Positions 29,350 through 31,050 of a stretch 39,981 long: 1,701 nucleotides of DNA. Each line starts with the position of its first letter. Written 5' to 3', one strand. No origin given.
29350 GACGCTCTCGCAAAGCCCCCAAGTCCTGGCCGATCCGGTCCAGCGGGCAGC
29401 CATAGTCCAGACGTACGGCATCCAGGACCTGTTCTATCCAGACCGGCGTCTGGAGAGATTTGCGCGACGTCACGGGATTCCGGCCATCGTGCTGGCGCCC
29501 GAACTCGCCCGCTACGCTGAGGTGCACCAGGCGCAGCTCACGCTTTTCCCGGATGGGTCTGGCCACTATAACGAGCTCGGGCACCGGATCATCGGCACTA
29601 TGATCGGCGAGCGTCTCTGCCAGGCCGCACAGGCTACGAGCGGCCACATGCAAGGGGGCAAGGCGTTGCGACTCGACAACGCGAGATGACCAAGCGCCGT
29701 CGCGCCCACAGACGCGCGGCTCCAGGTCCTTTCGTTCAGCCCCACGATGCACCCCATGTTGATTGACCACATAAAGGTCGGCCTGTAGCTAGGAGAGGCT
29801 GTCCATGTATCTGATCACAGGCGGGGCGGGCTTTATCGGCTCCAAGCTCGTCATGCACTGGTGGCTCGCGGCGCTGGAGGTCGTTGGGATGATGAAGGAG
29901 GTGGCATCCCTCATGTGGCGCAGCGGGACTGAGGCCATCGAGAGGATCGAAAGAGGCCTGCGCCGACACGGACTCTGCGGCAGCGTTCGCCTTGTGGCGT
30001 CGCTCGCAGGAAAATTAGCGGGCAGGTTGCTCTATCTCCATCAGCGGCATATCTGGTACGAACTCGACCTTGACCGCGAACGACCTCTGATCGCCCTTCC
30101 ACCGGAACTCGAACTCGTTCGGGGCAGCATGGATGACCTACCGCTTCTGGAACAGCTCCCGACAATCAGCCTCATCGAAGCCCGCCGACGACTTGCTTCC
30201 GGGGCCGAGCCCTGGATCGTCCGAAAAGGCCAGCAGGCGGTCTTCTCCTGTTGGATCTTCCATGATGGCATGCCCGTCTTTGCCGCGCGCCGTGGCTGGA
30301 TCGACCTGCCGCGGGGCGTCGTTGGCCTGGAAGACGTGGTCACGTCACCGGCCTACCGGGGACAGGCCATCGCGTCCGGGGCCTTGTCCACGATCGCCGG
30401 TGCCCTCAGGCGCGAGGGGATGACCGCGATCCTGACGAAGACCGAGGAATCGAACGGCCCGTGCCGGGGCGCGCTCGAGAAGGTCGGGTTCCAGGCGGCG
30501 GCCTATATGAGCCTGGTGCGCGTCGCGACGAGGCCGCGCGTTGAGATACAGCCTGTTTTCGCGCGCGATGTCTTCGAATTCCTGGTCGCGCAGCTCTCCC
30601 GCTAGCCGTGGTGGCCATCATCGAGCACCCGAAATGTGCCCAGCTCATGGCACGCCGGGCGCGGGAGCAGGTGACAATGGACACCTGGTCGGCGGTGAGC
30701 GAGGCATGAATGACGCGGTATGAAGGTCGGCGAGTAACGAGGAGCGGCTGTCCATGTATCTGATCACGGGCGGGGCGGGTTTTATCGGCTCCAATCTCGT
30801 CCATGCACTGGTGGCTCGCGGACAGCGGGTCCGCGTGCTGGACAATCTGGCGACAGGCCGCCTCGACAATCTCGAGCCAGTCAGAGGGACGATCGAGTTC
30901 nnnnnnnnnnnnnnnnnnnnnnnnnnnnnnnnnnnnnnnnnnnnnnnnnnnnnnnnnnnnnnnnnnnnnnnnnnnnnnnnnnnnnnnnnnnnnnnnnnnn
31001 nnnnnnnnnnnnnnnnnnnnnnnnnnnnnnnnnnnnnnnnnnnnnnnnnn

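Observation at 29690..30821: Duplicated GT4-3'/epimerase-5' junction brackets a GNAT gene and creates an in-frame Rossmann-stub::GNAT chimera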

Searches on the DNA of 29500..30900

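Call 53: search_rna_families(source=window, start=29500, end=30900, threshold=evalue, max_evalue=1)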
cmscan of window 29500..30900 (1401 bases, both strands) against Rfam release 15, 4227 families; matches with E-value up to 1: 0.
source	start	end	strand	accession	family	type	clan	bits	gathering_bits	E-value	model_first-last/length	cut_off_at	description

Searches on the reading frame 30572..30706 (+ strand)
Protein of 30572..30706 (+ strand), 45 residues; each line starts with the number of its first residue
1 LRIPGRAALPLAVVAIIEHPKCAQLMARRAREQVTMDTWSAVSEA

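Call 51: find_homologous_proteins(query=window:30572-30706:+, max_evalue=10)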
Query seq(45 aa): no candidate shares three 5-residue words with the query. No homologue found.
